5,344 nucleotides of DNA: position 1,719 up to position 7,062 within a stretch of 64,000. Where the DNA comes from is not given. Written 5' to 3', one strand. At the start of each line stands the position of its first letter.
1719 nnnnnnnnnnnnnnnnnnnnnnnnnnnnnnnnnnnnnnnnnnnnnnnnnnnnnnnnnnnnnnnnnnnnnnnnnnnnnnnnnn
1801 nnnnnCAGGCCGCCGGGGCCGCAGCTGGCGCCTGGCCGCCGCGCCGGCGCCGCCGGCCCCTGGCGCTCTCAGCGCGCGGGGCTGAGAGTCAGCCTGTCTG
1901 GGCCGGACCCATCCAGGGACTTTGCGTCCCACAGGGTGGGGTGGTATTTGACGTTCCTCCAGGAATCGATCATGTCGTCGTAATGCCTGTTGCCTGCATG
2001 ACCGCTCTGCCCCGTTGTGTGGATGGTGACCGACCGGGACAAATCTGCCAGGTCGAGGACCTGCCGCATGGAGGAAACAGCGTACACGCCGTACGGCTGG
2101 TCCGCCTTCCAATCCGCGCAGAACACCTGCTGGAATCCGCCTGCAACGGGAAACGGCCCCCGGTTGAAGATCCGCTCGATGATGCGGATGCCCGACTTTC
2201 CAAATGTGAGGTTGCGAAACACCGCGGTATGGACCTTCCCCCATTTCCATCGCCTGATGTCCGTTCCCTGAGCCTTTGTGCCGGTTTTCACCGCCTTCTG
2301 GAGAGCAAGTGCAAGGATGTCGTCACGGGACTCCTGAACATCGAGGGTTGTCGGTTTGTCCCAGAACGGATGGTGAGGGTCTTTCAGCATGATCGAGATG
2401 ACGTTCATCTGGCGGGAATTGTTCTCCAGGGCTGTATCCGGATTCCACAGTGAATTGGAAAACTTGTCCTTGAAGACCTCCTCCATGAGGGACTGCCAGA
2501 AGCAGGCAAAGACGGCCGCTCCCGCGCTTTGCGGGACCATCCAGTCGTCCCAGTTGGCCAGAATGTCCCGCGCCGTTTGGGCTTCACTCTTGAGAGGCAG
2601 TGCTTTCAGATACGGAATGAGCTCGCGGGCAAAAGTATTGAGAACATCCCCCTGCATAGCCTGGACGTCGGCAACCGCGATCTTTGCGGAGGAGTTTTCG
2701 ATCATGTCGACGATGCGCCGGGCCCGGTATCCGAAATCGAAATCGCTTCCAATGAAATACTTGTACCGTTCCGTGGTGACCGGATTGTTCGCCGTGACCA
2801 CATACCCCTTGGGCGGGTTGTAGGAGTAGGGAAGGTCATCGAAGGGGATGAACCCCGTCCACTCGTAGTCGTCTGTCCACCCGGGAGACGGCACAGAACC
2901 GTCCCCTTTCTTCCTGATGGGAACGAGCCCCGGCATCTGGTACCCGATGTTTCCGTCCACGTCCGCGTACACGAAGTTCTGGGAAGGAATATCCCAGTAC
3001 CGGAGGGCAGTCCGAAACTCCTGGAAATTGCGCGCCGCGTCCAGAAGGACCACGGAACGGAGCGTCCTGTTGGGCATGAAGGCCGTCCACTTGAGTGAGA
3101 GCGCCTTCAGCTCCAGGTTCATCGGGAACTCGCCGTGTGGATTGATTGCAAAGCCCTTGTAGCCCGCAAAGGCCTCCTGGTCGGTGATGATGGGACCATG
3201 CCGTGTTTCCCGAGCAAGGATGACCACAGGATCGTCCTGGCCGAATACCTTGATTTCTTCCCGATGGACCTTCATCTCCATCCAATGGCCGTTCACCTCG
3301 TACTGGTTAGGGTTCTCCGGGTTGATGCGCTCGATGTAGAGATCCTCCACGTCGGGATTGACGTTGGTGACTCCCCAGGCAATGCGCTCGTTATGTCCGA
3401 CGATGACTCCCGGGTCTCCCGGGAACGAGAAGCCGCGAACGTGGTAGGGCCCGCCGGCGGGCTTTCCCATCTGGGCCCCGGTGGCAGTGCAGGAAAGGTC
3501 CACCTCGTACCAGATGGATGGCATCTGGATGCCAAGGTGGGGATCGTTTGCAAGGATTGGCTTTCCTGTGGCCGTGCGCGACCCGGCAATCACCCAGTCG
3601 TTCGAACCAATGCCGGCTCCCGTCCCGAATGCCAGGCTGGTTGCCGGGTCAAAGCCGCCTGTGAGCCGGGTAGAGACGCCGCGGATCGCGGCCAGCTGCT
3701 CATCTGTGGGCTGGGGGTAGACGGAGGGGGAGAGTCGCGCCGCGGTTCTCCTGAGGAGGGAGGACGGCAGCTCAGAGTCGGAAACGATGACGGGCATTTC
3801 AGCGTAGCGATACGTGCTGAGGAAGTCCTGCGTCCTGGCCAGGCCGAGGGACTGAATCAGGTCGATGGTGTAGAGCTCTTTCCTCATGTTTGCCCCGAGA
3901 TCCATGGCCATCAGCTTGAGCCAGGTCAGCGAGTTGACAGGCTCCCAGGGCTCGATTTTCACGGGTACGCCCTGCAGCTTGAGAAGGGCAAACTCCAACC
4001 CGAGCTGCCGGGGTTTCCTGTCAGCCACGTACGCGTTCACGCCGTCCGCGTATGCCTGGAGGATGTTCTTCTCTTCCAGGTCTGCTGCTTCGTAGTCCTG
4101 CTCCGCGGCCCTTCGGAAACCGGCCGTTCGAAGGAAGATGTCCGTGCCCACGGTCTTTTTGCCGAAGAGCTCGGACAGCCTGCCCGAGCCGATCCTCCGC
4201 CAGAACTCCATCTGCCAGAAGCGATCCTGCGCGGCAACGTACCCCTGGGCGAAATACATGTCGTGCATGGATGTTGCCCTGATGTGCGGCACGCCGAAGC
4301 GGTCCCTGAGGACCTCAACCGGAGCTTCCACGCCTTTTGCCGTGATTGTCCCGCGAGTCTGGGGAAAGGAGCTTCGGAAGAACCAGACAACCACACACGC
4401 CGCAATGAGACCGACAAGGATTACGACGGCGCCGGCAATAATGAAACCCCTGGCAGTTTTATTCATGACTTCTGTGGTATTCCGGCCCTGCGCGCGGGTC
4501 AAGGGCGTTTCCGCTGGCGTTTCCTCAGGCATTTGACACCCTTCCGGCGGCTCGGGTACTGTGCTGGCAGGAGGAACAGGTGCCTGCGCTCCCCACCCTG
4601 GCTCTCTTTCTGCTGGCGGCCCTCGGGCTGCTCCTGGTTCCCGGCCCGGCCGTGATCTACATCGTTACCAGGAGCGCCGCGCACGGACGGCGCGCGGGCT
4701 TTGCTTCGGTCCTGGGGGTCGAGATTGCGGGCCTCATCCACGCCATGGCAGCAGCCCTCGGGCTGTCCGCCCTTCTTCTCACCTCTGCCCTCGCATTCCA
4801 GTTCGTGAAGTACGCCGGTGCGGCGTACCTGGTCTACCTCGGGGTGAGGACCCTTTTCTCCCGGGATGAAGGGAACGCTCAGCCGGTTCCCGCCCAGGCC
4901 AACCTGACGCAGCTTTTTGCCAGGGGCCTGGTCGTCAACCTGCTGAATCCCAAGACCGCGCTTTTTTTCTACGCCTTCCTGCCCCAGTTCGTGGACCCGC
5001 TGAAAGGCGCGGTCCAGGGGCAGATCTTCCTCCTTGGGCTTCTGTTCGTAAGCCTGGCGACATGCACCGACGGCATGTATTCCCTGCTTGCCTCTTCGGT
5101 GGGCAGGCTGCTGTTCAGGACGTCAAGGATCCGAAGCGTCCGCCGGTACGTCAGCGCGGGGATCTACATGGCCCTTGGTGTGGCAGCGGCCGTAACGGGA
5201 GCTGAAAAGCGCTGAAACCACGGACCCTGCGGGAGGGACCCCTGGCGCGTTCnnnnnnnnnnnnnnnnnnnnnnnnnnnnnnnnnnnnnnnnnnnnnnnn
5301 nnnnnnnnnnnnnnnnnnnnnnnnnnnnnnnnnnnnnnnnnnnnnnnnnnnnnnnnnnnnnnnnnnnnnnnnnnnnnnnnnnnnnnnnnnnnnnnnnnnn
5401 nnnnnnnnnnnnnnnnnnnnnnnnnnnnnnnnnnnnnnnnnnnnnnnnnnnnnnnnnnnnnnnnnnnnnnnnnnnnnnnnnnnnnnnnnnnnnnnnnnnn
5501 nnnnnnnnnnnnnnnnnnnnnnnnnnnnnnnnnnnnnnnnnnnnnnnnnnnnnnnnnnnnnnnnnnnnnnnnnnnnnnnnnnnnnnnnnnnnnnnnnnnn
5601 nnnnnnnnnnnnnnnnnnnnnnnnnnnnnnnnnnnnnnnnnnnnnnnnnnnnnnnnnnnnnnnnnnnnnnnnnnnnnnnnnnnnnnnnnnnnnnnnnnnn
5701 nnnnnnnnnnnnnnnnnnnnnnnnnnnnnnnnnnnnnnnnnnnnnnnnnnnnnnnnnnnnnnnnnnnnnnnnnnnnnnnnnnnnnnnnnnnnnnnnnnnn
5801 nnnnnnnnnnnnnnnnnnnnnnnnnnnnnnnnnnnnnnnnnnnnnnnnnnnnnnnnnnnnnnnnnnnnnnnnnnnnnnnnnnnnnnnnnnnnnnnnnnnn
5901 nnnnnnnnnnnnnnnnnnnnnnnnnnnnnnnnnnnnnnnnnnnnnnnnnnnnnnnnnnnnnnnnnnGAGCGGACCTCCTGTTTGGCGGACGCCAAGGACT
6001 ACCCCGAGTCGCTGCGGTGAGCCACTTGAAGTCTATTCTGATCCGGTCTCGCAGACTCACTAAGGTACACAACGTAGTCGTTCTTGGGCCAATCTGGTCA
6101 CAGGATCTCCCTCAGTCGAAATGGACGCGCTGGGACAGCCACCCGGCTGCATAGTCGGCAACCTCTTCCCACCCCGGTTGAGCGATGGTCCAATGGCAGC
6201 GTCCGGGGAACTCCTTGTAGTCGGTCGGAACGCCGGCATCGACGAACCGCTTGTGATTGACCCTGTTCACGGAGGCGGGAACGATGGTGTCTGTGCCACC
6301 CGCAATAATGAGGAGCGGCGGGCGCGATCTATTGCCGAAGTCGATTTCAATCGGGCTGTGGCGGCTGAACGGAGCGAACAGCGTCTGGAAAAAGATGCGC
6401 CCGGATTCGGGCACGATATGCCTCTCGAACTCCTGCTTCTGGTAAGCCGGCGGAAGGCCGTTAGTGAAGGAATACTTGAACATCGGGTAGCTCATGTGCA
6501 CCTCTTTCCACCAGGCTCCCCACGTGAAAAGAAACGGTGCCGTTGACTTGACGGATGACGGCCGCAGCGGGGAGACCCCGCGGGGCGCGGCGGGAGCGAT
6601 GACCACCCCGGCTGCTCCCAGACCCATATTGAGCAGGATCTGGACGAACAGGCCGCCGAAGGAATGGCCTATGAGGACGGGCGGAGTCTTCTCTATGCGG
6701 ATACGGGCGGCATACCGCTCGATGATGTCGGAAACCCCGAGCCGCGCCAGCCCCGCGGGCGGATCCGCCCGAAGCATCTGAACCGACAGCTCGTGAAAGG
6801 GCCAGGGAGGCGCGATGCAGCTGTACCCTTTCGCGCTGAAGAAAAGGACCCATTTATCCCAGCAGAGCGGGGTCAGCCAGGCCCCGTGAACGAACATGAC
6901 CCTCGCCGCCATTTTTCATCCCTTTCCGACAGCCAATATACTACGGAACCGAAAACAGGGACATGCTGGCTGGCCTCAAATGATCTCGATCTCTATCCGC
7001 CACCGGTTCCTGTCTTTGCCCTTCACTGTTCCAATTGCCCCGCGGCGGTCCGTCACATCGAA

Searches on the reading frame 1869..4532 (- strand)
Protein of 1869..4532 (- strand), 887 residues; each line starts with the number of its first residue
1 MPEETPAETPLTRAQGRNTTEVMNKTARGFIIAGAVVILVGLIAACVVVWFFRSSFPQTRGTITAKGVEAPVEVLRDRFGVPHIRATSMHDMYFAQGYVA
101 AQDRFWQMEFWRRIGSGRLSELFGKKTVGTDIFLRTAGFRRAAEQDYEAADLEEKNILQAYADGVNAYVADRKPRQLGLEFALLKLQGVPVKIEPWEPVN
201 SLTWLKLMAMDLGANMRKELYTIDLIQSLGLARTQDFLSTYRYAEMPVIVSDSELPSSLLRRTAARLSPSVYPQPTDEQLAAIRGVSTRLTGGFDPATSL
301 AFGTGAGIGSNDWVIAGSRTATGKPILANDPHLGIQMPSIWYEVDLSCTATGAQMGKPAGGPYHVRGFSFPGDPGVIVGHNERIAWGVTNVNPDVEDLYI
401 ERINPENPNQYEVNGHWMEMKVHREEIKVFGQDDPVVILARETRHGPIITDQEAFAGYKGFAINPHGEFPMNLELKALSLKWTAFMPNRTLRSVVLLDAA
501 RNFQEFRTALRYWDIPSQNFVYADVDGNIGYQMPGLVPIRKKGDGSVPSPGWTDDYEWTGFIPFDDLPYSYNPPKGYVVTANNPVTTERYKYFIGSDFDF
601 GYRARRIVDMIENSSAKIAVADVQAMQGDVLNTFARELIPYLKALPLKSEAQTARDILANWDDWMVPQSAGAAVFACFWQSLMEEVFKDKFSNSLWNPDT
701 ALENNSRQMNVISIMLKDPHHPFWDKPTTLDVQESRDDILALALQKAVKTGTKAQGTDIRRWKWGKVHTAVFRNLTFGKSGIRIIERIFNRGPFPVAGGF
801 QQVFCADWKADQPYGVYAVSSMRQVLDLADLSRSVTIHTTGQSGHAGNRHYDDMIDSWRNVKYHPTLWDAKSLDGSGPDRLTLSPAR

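Call 80: search_protein_families(library=pfam, proteins=[window:1869-4532:-], max_evalue=0.0001)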
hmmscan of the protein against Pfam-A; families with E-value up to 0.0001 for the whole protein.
window:1869-4532:- (887 aa): 1 family
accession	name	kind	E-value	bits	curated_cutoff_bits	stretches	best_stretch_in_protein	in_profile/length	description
PF01804.23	Penicil_amidase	-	1.5e-238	794.7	21.3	1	71-872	1-672/675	Penicillin amidase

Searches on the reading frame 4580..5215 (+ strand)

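Call 54: search_protein_families(library=pfam, proteins=[window:4580-5215:+], max_evalue=0.0001)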
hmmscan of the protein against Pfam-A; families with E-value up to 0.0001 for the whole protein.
window:4580-5215:+ (211 aa): 1 family
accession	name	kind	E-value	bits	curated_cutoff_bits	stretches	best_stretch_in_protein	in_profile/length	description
PF01810.24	LysE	-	6.7e-31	107.7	25.6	1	17-201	3-187/193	LysE type translocator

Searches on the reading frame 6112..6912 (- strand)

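Call 54: search_protein_families(library=pfam, proteins=[window:6112-6912:-], max_evalue=0.0001)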
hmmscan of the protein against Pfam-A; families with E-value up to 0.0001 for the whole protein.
window:6112-6912:- (266 aa): 2 families
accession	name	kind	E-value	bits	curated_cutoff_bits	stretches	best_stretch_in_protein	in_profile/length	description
PF12697.13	Abhydrolase_6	-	3.1e-17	64.4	26.3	1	5-220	1-188/217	Alpha/beta hydrolase family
PF00561.26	Abhydrolase_1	-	8.5e-06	26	25.8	0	5-93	3-86/245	alpha/beta hydrolase fold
